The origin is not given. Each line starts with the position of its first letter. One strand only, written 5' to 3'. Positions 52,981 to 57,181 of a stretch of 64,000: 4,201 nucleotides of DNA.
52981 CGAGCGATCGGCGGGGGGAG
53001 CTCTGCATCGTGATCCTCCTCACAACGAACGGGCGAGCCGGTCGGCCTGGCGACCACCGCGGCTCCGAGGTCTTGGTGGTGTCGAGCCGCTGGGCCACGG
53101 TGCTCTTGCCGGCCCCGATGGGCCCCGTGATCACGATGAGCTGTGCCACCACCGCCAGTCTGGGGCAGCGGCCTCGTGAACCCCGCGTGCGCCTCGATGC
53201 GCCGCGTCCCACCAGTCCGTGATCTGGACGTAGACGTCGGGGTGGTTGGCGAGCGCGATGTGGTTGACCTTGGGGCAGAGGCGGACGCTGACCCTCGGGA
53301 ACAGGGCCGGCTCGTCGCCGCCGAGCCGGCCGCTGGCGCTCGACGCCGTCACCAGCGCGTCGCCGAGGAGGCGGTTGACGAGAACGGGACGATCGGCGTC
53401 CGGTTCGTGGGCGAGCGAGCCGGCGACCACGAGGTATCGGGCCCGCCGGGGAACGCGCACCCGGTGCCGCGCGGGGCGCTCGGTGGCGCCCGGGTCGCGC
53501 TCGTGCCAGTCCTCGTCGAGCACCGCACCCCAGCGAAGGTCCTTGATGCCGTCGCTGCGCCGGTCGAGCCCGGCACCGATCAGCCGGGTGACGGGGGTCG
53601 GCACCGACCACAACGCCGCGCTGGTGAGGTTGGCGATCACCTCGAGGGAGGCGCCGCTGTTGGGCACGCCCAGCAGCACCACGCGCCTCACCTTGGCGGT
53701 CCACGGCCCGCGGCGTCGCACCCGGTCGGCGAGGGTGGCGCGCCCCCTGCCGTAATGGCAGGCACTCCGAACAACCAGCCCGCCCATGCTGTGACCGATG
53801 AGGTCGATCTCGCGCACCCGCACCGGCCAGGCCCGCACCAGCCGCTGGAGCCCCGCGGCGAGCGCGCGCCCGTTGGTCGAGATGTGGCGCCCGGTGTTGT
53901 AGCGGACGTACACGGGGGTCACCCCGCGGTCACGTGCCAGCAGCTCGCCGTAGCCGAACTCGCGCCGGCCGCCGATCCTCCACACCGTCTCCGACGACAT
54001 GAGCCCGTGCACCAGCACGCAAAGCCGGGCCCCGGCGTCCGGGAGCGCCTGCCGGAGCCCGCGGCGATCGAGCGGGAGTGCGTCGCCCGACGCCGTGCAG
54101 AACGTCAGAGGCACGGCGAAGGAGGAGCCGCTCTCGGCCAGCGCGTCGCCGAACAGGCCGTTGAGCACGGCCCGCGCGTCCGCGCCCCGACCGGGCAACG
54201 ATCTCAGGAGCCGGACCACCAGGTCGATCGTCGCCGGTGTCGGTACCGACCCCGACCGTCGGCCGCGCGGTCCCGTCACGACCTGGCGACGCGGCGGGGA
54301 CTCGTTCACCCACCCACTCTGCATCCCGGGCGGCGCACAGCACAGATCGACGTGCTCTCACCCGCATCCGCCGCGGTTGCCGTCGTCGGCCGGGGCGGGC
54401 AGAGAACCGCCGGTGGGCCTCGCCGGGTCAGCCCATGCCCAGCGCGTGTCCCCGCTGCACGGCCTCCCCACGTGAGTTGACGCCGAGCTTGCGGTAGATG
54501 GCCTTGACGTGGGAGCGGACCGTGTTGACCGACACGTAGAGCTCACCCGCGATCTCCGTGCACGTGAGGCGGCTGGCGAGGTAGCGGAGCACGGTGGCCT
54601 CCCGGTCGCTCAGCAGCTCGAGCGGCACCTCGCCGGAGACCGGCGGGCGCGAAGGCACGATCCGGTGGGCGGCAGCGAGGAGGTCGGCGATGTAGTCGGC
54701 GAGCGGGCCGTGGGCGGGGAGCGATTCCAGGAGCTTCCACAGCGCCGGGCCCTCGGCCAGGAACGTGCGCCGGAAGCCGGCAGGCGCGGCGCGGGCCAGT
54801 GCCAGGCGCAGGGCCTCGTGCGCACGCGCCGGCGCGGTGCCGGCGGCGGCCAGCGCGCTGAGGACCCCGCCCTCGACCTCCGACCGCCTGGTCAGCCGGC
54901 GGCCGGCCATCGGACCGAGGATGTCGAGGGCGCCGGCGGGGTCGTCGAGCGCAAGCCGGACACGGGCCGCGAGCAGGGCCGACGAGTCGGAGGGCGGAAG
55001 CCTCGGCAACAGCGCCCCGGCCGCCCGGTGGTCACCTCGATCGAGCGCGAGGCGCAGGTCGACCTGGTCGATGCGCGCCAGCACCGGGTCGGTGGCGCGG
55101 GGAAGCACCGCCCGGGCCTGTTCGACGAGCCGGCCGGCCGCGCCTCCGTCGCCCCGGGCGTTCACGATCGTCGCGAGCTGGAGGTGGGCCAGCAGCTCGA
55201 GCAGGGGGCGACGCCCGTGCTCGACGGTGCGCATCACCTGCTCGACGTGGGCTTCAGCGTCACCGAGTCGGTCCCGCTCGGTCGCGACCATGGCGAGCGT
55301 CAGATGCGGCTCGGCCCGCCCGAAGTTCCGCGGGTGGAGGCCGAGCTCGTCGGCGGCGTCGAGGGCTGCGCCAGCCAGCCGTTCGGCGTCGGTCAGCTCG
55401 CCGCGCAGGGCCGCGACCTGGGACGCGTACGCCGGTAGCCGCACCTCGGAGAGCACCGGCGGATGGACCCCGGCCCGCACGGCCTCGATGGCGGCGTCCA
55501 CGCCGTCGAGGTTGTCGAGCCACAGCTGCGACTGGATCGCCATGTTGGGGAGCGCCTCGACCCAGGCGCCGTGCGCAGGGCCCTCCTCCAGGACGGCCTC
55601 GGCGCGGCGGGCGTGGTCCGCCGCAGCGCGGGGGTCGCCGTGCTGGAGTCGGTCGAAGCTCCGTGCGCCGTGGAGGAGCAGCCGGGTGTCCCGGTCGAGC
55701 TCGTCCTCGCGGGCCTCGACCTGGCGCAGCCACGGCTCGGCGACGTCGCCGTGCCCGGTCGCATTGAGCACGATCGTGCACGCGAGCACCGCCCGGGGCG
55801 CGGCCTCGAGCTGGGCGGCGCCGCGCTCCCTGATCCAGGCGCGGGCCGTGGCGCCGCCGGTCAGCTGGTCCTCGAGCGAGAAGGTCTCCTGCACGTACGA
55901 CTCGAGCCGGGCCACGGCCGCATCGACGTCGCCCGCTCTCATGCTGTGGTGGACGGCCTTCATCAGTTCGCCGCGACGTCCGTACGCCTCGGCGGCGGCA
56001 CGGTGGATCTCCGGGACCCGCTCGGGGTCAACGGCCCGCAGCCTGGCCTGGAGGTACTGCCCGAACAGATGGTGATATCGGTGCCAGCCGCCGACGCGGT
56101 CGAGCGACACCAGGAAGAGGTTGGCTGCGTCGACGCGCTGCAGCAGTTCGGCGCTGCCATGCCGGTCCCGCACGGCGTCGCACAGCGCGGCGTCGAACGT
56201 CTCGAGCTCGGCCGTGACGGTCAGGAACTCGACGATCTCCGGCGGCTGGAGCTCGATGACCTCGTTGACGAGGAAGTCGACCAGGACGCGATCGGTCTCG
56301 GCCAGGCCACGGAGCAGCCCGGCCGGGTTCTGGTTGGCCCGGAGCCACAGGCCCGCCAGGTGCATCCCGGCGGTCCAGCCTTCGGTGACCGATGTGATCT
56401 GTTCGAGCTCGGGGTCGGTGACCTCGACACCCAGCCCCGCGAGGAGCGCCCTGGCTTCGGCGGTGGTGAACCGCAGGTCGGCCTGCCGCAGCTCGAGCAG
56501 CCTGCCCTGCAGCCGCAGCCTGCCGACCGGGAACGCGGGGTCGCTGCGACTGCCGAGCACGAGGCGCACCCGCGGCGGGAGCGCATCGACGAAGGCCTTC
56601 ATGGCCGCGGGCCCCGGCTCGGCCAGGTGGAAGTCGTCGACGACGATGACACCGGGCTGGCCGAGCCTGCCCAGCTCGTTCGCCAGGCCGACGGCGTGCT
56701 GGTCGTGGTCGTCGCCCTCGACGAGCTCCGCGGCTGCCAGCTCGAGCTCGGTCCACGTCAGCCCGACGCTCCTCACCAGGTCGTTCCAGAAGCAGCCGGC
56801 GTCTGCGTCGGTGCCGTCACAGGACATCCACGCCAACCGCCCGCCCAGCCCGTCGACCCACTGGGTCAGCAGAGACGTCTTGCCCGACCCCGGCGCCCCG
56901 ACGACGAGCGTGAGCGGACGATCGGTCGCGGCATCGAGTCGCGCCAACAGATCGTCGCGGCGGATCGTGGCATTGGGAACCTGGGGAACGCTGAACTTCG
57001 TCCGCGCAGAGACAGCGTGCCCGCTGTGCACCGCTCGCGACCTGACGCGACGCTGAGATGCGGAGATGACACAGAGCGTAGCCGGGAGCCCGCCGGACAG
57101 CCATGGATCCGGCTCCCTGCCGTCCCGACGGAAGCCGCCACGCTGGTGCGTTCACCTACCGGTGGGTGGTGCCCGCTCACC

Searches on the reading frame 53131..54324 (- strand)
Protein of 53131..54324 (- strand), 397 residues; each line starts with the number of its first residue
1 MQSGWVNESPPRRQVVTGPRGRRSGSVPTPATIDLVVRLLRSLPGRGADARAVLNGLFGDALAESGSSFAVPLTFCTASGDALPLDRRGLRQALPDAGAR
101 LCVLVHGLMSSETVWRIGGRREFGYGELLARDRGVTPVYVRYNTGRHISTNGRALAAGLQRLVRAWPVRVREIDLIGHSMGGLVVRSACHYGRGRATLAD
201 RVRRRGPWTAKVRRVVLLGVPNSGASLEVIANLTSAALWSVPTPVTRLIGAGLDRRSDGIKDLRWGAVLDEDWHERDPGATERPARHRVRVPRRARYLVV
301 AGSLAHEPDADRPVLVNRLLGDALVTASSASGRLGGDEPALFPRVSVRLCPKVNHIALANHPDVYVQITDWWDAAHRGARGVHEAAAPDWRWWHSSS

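Call 25: search_protein_families(library=pfam, proteins=[window:53131-54324:-], max_evalue=0.01)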
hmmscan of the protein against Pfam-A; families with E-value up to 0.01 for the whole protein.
window:53131-54324:- (397 aa): 3 families
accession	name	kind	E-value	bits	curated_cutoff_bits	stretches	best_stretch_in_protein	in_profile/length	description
PF24096.1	DUF7379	-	4e-06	27.3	33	1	150-229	52-119/191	Domain of unknown function (DUF7379)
PF05057.20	DUF676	-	6.4e-06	26.3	20.3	1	99-192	5-99/217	Putative serine esterase (DUF676)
PF07819.20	PGAP1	-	0.00038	20.7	24.3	1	167-193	87-113/233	PGAP1-like alpha/beta domain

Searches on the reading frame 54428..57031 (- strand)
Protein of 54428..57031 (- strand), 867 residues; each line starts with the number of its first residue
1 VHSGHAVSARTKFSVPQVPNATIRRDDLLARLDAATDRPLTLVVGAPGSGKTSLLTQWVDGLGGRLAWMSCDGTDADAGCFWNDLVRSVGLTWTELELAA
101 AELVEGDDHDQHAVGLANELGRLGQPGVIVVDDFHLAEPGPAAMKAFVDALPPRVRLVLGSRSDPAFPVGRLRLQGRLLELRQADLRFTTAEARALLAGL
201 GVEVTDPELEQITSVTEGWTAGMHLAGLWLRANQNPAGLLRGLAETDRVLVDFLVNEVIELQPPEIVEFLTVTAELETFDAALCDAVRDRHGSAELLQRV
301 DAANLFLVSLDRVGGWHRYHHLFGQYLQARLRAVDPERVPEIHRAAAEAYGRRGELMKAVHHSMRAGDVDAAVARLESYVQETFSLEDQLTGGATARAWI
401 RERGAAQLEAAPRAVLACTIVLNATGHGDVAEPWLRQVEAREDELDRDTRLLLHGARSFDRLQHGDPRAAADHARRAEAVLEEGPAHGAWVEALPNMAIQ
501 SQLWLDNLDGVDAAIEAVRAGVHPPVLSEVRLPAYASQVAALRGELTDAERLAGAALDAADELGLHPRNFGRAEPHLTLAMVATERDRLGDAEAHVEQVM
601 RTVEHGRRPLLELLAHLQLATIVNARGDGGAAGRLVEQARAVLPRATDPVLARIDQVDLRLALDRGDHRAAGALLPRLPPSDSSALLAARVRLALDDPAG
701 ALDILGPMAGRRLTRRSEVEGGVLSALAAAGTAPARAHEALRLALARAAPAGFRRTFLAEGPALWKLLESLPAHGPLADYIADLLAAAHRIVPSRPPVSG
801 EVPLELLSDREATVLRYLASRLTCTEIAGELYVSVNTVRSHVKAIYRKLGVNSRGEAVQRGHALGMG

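Call 25: search_protein_families(library=pfam, proteins=[window:54428-57031:-], max_evalue=0.01)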
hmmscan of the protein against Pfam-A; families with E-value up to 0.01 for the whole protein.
window:54428-57031:- (867 aa): 8 families
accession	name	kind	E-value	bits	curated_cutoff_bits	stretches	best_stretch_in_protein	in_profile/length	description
PF17874.7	TPR_MalT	-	2.6e-22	80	45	1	463-771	13-333/336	MalT-like TPR region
PF00196.25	GerE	-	4.4e-14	52.3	23.5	1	806-859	2-55/57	Bacterial regulatory proteins, luxR family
PF13191.12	AAA_16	-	6.2e-08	33.7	32.6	1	26-154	10-162/167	AAA ATPase domain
PF13401.12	AAA_22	-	0.00018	22.2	27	1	37-144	4-101/130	AAA domain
PF13556.12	HTH_30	-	0.00097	19.3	27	1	813-852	4-43/59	PucR C-terminal helix-turn-helix domain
PF08279.18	HTH_11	-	0.0052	17.1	25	0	810-850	1-43/55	HTH domain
PF08281.18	Sigma70_r4_2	-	0.0055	16.8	25.7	0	805-849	9-54/54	Sigma-70, region 4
PF04545.22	Sigma70_r4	-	0.0099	15.8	24.1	0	805-849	3-48/50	Sigma-70, region 4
